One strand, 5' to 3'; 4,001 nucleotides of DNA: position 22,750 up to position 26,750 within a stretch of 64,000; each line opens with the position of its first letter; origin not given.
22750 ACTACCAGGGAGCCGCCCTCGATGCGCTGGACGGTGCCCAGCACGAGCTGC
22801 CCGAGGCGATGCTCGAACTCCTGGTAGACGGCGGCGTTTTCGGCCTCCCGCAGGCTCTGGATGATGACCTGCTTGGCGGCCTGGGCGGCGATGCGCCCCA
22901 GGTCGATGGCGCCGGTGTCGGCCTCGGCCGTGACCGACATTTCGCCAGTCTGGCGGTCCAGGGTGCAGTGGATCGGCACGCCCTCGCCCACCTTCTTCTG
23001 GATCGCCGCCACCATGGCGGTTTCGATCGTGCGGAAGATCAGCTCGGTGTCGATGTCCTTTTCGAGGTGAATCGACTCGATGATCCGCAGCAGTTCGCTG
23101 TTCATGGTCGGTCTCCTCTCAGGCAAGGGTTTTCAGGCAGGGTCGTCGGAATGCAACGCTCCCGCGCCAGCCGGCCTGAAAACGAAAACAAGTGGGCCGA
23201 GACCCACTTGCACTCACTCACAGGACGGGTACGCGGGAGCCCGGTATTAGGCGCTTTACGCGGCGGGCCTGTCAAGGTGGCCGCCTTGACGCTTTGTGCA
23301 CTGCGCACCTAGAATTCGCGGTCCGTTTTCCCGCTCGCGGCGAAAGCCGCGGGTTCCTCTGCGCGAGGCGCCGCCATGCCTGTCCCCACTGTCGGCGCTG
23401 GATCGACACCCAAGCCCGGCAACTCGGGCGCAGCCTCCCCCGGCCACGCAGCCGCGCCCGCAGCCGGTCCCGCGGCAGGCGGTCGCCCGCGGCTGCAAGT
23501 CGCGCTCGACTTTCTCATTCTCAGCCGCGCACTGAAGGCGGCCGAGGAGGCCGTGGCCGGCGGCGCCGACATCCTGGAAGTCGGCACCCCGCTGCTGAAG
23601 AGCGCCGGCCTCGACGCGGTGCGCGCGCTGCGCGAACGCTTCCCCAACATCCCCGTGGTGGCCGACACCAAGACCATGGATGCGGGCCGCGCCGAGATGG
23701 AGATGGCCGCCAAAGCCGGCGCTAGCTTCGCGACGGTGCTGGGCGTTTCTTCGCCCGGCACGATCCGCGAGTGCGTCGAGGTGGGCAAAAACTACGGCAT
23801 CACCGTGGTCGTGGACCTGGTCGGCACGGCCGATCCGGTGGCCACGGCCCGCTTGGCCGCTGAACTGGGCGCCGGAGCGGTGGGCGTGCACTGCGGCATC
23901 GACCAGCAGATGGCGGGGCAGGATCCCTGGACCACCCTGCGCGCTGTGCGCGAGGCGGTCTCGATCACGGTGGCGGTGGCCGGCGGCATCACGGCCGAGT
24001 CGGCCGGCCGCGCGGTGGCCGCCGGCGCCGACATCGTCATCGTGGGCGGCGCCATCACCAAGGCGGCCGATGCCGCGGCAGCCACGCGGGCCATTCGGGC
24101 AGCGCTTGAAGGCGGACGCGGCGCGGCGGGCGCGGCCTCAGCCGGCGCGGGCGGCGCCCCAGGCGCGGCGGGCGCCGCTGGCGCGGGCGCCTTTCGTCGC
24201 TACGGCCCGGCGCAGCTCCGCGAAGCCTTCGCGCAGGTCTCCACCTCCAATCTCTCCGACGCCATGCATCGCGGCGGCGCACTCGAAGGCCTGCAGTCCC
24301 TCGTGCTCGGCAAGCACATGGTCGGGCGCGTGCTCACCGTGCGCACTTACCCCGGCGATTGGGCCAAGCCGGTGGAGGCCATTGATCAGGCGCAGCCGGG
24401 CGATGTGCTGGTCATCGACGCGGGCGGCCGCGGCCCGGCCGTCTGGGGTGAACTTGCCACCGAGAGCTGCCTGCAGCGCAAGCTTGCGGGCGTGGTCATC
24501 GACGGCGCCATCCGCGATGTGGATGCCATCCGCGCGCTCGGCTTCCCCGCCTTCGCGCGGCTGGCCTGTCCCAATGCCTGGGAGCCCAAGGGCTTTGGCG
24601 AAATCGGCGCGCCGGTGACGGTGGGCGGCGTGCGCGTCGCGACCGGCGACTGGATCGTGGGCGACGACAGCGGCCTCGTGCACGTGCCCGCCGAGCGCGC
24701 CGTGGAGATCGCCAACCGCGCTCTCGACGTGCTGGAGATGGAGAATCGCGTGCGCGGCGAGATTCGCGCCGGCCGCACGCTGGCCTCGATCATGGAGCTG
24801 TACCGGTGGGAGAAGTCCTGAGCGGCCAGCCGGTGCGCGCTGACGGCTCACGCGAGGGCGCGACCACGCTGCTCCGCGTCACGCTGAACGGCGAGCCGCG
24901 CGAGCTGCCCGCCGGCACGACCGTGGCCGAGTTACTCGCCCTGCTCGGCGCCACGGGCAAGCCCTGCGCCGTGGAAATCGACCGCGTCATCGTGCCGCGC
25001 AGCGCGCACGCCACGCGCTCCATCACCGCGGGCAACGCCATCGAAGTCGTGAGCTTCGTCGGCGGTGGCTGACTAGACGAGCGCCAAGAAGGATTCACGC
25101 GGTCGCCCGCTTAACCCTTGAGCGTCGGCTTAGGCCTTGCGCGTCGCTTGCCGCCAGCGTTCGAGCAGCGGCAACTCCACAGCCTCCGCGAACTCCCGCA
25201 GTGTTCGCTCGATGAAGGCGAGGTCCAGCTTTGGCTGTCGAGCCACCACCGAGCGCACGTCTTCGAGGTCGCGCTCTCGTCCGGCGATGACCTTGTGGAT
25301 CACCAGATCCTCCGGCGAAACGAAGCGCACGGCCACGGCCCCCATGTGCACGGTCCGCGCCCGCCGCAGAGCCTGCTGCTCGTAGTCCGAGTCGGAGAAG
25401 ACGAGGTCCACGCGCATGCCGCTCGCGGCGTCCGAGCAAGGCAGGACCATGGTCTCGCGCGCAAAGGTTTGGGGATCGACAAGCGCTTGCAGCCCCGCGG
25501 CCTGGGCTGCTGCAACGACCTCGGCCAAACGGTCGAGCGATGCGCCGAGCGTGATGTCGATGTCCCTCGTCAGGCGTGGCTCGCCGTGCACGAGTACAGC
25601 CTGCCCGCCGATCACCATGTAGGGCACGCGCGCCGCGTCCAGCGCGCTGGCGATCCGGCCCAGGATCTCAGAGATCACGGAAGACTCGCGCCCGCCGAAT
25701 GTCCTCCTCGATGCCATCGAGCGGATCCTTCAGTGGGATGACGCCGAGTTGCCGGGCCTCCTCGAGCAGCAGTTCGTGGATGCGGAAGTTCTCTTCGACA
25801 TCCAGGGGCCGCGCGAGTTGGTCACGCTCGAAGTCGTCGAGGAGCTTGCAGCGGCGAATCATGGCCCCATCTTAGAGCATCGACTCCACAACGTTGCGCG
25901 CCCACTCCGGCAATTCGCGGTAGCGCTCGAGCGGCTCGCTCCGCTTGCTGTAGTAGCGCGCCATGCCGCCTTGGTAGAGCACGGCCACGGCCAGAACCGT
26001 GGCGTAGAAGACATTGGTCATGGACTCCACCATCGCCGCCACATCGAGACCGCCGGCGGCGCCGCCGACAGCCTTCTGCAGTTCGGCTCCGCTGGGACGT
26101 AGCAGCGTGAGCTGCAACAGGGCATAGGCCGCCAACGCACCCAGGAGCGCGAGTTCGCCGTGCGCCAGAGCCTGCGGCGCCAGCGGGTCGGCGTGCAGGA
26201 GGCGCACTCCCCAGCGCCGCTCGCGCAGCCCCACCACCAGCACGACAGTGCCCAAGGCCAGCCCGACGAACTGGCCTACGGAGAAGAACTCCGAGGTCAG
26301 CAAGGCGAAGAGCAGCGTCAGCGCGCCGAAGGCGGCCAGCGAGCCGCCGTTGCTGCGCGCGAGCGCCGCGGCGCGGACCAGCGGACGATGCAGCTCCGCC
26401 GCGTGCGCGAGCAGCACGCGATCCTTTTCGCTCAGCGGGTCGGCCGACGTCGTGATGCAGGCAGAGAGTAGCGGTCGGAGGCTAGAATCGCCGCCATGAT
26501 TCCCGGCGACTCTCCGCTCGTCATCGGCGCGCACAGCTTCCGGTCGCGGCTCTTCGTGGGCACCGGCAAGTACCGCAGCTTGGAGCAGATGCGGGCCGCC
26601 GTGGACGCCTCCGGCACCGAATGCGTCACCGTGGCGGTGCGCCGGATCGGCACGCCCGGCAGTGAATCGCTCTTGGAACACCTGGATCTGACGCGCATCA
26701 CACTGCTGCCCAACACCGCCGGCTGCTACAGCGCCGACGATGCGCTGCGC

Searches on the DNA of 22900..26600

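Call 17: search_rna_families(source=window, start=22900, end=26600, threshold=evalue, max_evalue=10)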
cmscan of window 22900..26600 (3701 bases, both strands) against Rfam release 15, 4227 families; matches with E-value up to 10: 3.
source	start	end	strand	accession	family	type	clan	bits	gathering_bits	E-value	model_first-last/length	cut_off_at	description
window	22952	23007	+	RF03261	mir-1759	Gene; miRNA;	-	19.6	58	3.5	1-75/75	no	mir-1759 microRNA precursor family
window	25533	25586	+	RF03407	MIR531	Gene; miRNA;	-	18.2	70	9.4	1-69/69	no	MIR531 microRNA precursor family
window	23139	23257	+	RF04110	MIR5084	Gene; miRNA;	-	17.8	110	8.7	1-122/122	no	MIR5084 microRNA precursor family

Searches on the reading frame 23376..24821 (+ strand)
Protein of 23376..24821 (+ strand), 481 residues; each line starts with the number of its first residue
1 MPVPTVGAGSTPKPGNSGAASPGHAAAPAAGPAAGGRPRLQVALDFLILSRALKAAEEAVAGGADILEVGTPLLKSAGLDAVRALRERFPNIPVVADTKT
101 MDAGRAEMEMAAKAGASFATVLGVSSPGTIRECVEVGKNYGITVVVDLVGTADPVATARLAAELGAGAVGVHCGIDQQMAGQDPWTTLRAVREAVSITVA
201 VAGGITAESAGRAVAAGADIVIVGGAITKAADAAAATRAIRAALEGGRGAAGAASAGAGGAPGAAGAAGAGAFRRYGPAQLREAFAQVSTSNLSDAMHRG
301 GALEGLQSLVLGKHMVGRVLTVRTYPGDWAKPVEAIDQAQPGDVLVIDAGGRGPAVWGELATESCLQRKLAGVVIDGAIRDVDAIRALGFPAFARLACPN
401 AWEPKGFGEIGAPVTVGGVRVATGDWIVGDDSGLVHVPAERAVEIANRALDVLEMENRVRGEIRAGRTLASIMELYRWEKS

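Call 3: search_protein_families(library=pfam, proteins=[window:23376-24821:+], max_evalue=0.01)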
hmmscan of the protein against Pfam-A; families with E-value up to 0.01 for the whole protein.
window:23376-24821:+ (481 aa): 5 families
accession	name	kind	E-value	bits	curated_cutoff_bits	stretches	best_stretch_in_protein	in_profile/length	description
PF03737.21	RraA-like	-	8.8e-46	156.3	24.5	1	290-435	1-151/152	Aldolase/RraA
PF00215.30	OMPdecase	-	3.9e-34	118.9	27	1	38-240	1-221/221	Orotidine 5'-phosphate decarboxylase / HUMPS family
PF01207.24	Dus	-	8.3e-05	22.3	20.4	1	154-226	140-216/311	Dihydrouridine synthase (Dus)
PF05690.20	ThiG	-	0.00095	19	23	1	151-254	131-234/247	Thiazole biosynthesis protein ThiG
PF04131.20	NanE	-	0.0025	17.5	27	1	130-232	81-181/192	Putative N-acetylmannosamine-6-phosphate epimerase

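Call 4: search_protein_families(library=ncbifam, proteins=[window:23376-24821:+], max_evalue=0.01)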
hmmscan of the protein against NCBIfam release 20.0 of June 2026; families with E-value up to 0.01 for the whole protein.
window:23376-24821:+ (481 aa): 28 families (the best 25 are shown)
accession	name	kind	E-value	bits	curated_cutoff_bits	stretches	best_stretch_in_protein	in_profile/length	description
NF005442.0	PRK07028.1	equivalog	1.8e-162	540.8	593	1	37-480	3-428/430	bifunctional hexulose-6-phosphate synthase/ribonuclease regulator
NF041755.1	RuMP_HxlAB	equivalog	1e-61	209.1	500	1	37-246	3-212/391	bifunctional 3-hexulose-6-phosphate synthase/6-phospho-3-hexuloisomerase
TIGR03128.2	RuMP_HxlA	equivalog_domain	3e-59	200.2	200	1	40-243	1-204/205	3-hexulose-6-phosphate synthase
NF004850.0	PRK06201.1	subfamily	3.1e-49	167.5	231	1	279-472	17-212/222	hypothetical protein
NF009833.0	PRK13307.1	equivalog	8.8e-38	130.2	274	1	38-242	173-377/392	bifunctional 5,6,7,8-tetrahydromethanopterin hydro-lyase/3-hexulose-6-phosphate synthase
NF009832.1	PRK13306.1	subfamily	1e-28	100.2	250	1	37-244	2-210/215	3-dehydro-L-gulonate-6-phosphate decarboxylase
NF006093.0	PRK08245.1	subfamily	1.4e-27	96.6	208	1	279-471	8-219/240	hypothetical protein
NF006731.0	PRK09262.1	equivalog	3.4e-26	92.2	179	1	283-467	22-208/229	4-carboxy-4-hydroxy-2-oxoadipate aldolase/oxaloacetate decarboxylase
NF009831.0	PRK13305.1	equivalog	6.2e-23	81.3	294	1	37-245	3-212/220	3-keto-L-gulonate-6-phosphate decarboxylase UlaD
TIGR02798.1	ligK_PcmE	equivalog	1.8e-22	80.1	304.5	1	283-467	16-202/222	4-carboxy-4-hydroxy-2-oxoadipate aldolase/oxaloacetate decarboxylase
NF009399.0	PRK12764.1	equivalog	8.3e-19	68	444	1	241-470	247-477/501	fumarylacetoacetate hydrolase family protein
NF006875.0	PRK09372.1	equivalog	5.2e-18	65.3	136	1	288-438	3-155/161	ribonuclease E activity regulator RraA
TIGR01935.1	NOT-MenG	subfamily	9.6e-16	58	123.8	1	314-435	27-148/150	RraA family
NF009134.0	PRK12487.1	equivalog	4.7e-14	52.4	196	1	314-435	31-152/161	putative 4-hydroxy-4-methyl-2-oxoglutarate aldolase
NF010386.0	PRK13813.1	equivalog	1.8e-12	47.3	208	1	38-244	5-213/216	orotidine 5'-phosphate decarboxylase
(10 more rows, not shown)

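Call 29: search_solved_structures(query=window:23376-24821:+, max_evalue=0.00001)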
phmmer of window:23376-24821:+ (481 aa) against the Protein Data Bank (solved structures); distinct sequences matched with E-value up to 0.00001: 93 (the best 60 are shown).
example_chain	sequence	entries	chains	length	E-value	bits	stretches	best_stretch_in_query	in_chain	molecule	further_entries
9lj9_B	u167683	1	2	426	6.5e-49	170.3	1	40-240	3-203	3-hexulose-6-phosphate synthase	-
3f4w_A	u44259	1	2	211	4.1e-40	141.3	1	39-242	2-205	Putative hexulose 6 phosphate synthase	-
3ajx_A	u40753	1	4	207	3.3e-33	118.5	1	39-244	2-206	3-hexulose-6-phosphate synthase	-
3k4i_A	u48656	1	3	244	5.6e-23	84.8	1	287-479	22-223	uncharacterized protein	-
3noj_A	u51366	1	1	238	9.2e-18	67.6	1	283-467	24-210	4-carboxy-4-hydroxy-2-oxoadipate aldolase/oxaloacetate decarboxylase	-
1xbx_A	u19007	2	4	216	1.1e-17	67.3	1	38-242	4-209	3-keto-L-gulonate 6-phosphate decarboxylase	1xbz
1xby_A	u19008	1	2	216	7e-17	64.7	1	38-242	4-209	3-keto-L-gulonate 6-phosphate decarboxylase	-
3ieb_A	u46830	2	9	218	1.1e-16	64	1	36-231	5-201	Hexulose-6-phosphate synthase SgbH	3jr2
5x15_A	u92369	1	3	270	6.2e-16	61.6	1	335-470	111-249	Putative transferase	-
1kv8_A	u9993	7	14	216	8.2e-16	61.2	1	38-242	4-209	3-Keto-L-Gulonate 6-Phosphate Decarboxylase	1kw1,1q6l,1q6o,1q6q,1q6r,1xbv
1so5_A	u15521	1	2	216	1.5e-15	60.3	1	38-242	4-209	3-keto-L-gulonate 6-phosphate decarboxylase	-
1so4_A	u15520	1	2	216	6.7e-15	58.1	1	38-242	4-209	3-keto-L-gulonate 6-phosphate decarboxylase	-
1j3l_A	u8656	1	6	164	1.3e-14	57.2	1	288-439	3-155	Demethylmenaquinone Methyltransferase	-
1so3_A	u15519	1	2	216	2.4e-14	56.3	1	38-242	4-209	3-keto-L-gulonate 6-phosphate decarboxylase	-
1so6_A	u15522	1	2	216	4.4e-14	55.5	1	38-242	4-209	3-keto-L-gulonate 6-phosphate decarboxylase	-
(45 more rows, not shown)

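Call 49: find_homologous_proteins(query=window:23376-24821:+, max_evalue=1e-20)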
Query window:23376-24821:+ (481 aa): 7859 proteins with E <= 1e-20 among 8000 candidates; the best 120 are listed.
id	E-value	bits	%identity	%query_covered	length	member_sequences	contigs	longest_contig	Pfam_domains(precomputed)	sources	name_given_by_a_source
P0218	2.8e-298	1007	100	100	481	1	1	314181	PF03737.22,PF00215.31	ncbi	ncbi:MAG: orotidine 5'-phosphate decarboxylase / HUMPS family protein [Planctomycetota bacterium]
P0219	3.3e-209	714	76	95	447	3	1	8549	PF03737.22,PF00215.31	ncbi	-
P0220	5.7e-209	713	78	93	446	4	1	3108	PF03737.22,PF00215.31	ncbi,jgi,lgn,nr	ncbi:MAG: bifunctional hexulose-6-phosphate synthase/ribonuclease regulator [Planctomycetes bacteriu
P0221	4.5e-208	710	76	94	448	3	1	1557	PF03737.22,PF00215.31,PF00977.28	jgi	jgi:3-hexulose-6-phosphate synthase/6-phospho-3-hexuloisomerase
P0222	1.3e-207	708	75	97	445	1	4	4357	PF03737.22,PF00215.31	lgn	-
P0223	2.1e-207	708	76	95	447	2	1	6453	PF03737.22,PF00215.31,PF00977.28,PF01207.24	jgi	jgi:3-hexulose-6-phosphate synthase/6-phospho-3-hexuloisomerase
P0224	8.7e-207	706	76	93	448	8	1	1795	PF03737.22,PF00215.31,PF00977.28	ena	-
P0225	1.4e-206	705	76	96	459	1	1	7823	PF03737.22,PF00215.31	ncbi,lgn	-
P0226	1.7e-206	705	77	92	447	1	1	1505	PF03737.22,PF00215.31,PF00977.28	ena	-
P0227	2.5e-206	704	79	92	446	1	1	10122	PF03737.22,PF00215.31,PF01207.24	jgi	jgi:3-hexulose-6-phosphate synthase / 6-phospho-3-hexuloisomerase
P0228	2.8e-206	704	77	93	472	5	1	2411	PF03737.22,PF00215.31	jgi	jgi:3-hexulose-6-phosphate synthase/6-phospho-3-hexuloisomerase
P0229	8.2e-206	702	76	95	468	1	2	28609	PF03737.22,PF00215.31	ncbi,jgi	ncbi:MAG: orotidine 5'-phosphate decarboxylase / HUMPS family protein [Planctomycetota bacterium]|jg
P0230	1.0e-205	702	76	92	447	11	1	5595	PF03737.22,PF00215.31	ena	-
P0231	2.3e-205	701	76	93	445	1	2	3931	PF03737.22,PF00215.31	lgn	-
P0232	4.1e-205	700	78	92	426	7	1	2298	PF03737.22,PF04481.19,PF00215.31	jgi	jgi:3-hexulose-6-phosphate synthase/6-phospho-3-hexuloisomerase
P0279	1.4e-158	547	63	92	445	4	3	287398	PF03737.22,PF04131.21,PF00215.31,PF00834.26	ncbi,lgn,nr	ncbi:MAG: orotidine 5'-phosphate decarboxylase [Planctomycetes bacterium]|nr:orotidine 5'-phosphate 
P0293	4.6e-156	538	61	92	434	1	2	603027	PF05690.21,PF03737.22,PF00215.31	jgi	jgi:3-hexulose-6-phosphate synthase/6-phospho-3-hexuloisomerase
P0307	8.3e-155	534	61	92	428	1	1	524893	PF03737.22,PF03060.22,PF00215.31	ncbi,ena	-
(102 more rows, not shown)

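Call 50: find_encoding_contigs(protein=P0293, flank=6000, max_places=2)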
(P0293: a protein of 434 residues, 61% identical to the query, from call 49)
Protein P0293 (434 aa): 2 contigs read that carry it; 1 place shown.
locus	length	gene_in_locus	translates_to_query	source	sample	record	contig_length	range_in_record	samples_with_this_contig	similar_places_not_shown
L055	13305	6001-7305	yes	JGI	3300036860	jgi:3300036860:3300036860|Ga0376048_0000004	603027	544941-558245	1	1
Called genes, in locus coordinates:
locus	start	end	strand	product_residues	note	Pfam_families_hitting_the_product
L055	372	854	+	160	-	PF00583:Acetyltransf_1, PF13508:Acetyltransf_7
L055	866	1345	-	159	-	PF02033:RBFA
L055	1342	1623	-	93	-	PF04456:DUF503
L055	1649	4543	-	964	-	PF04760:IF2_N, PF00009:GTP_EFTU, PF01926:MMR_HSR1, PF22042:EF-G_D2, PF11987:IF-2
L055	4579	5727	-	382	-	PF08529:NusA_N, PF00575:S1 (weak), PF13184:KH_NusA_1st, PF00013:KH_1 (faint), PF26594:KH_NusA_2nd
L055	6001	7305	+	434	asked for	PF00215:OMPdecase, PF05690:ThiG (weak), PF03737:RraA-like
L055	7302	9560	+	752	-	PF13646:HEAT_2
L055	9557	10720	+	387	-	PF17785:PUA_3, PF10672:Methyltrans_SAM, PF03602:Cons_hypoth95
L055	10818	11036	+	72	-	PF02597:ThiS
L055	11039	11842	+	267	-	PF05690:ThiG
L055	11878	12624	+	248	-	PF02517:Rce1-like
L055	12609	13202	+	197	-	PF00132:Hexapep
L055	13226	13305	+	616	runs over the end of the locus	-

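Call 51: find_encoding_contigs(protein=P0307, flank=6000, max_places=2)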
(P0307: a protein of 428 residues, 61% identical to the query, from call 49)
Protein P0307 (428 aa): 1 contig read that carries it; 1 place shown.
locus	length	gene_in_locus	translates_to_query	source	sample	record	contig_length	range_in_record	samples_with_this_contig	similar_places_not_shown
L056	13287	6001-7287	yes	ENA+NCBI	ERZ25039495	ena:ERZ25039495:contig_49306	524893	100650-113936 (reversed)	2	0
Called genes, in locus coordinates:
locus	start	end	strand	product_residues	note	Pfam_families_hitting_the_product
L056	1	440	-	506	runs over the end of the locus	PF07690:MFS_1 (faint)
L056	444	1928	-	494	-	PF02633:Creatininase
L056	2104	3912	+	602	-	PF00989:PAS, PF08448:PAS_4, PF13426:PAS_9, PF00512:HisKA (weak), PF02518:HATPase_c, PF00072:Response_reg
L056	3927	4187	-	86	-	PF00425:Chorismate_bind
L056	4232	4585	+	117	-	-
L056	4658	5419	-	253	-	PF04715:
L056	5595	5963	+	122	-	PF01242:PTPS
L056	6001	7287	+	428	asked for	PF00215:OMPdecase, PF03060:NMO (weak), PF03737:RraA-like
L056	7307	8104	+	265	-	PF00809:Pterin_bind, PF03599:CdhD (weak)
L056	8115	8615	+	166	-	PF02151:UVR (faint)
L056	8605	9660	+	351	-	PF00217:ATP-gua_Ptrans, PF27454:McsB_C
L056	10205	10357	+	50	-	-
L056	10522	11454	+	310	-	PF01564:Spermine_synth, PF05175:MTS (weak), PF08242:Methyltransf_12 (faint)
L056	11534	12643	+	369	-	PF01408:GFO_IDH_MocA, PF02894:GFO_IDH_MocA_C, PF22725:GFO_IDH_MocA_C3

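Call 52: find_encoding_contigs(protein=P0279, flank=6000, max_places=2)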
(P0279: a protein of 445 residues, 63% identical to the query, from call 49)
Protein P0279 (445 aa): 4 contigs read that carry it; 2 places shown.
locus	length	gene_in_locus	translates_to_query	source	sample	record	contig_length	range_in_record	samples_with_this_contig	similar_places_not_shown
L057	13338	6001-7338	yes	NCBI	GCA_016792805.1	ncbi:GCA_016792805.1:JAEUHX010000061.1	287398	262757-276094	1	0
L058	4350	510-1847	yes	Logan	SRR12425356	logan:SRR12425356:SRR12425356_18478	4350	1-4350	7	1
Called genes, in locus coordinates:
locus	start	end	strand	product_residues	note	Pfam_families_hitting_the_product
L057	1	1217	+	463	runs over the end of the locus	PF07690:MFS_1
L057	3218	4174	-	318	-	-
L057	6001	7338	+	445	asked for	PF00215:OMPdecase, PF00834:Ribul_P_3_epim (weak), PF04131:NanE (weak), PF03737:RraA-like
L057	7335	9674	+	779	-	PF13646:HEAT_2 (weak)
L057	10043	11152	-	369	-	PF01370:Epimerase (weak)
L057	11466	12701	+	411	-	PF17785:PUA_3, PF10672:Methyltrans_SAM, PF02475:TRM5-TYW2_MTfase, PF03602:Cons_hypoth95, PF05175:MTS, PF06325:PrmA, PF09445:Methyltransf_15, PF13649:Methyltransf_25, +4 more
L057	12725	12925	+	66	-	PF02597:ThiS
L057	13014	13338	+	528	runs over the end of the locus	PF07726:AAA_3 (weak), PF17863:AAA_lid_2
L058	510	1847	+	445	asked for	PF00215:OMPdecase, PF00834:Ribul_P_3_epim (weak), PF04131:NanE (weak), PF03737:RraA-like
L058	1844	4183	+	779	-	PF13646:HEAT_2 (weak)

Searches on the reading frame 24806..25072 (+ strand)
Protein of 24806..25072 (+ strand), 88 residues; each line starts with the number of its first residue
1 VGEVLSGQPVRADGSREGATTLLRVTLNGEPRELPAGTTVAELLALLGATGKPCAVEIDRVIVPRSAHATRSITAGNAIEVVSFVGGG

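Call 3: search_protein_families(library=pfam, proteins=[window:24806-25072:+], max_evalue=0.01)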
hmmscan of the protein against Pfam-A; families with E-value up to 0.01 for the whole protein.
window:24806-25072:+ (88 aa): 1 family
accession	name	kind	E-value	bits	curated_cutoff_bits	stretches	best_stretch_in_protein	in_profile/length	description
PF02597.26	ThiS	-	7.4e-13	49.3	22.5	1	25-88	1-76/76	ThiS family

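Call 4: search_protein_families(library=ncbifam, proteins=[window:24806-25072:+], max_evalue=0.01)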
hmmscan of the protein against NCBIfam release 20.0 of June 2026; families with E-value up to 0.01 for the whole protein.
window:24806-25072:+ (88 aa): 1 family
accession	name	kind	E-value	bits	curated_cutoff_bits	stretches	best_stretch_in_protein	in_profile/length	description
TIGR01683.1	thiS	equivalog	3.9e-18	65.5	37.45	1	25-88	1-64/64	sulfur carrier protein ThiS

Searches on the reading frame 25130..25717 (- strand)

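Call 3: search_protein_families(library=pfam, proteins=[window:25130-25717:-], max_evalue=0.01)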
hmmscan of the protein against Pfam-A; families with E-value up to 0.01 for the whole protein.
window:25130-25717:- (195 aa): 5 families
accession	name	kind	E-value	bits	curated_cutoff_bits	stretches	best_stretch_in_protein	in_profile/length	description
PF19502.5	DUF6036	-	3.6e-11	43.6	23.6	1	29-171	18-131/164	Nucleotidyltransferase of unknown function (DUF6036)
PF09970.15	DUF2204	-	7.4e-10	39.2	20.3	1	17-180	3-167/181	Nucleotidyl transferase of unknown function (DUF2204)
PF08843.17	AbiEii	-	1.1e-06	29.2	22.5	1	37-178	19-191/238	Nucleotidyl transferase AbiEii toxin, Type IV TA system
PF10706.15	Aminoglyc_resit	-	0.00031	21.3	21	1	21-148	4-140/149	Aminoglycoside-2''-adenylyltransferase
PF02240.21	MCR_gamma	-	0.0013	18.5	25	1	89-157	67-135/246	Methyl-coenzyme M reductase gamma subunit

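Call 4: search_protein_families(library=ncbifam, proteins=[window:25130-25717:-], max_evalue=0.01)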
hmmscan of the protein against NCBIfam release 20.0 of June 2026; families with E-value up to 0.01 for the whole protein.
window:25130-25717:- (195 aa): 1 family
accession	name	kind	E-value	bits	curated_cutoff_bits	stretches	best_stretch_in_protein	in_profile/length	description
TIGR03259.1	met_CoM_red_gam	equivalog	0.0017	17.9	172.1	1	82-157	60-134/244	coenzyme-B sulfoethylthiotransferase subunit gamma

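Call 79: search_protein_families(library=padloc, proteins=[window:25130-25717:-], max_evalue=0.01)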
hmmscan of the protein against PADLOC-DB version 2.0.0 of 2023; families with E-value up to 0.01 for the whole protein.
window:25130-25717:- (195 aa): 1 family
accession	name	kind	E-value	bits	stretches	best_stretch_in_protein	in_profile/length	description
PDLC02291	AbiEii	-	1.7e-05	22.3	1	12-103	40-119/310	AbiEii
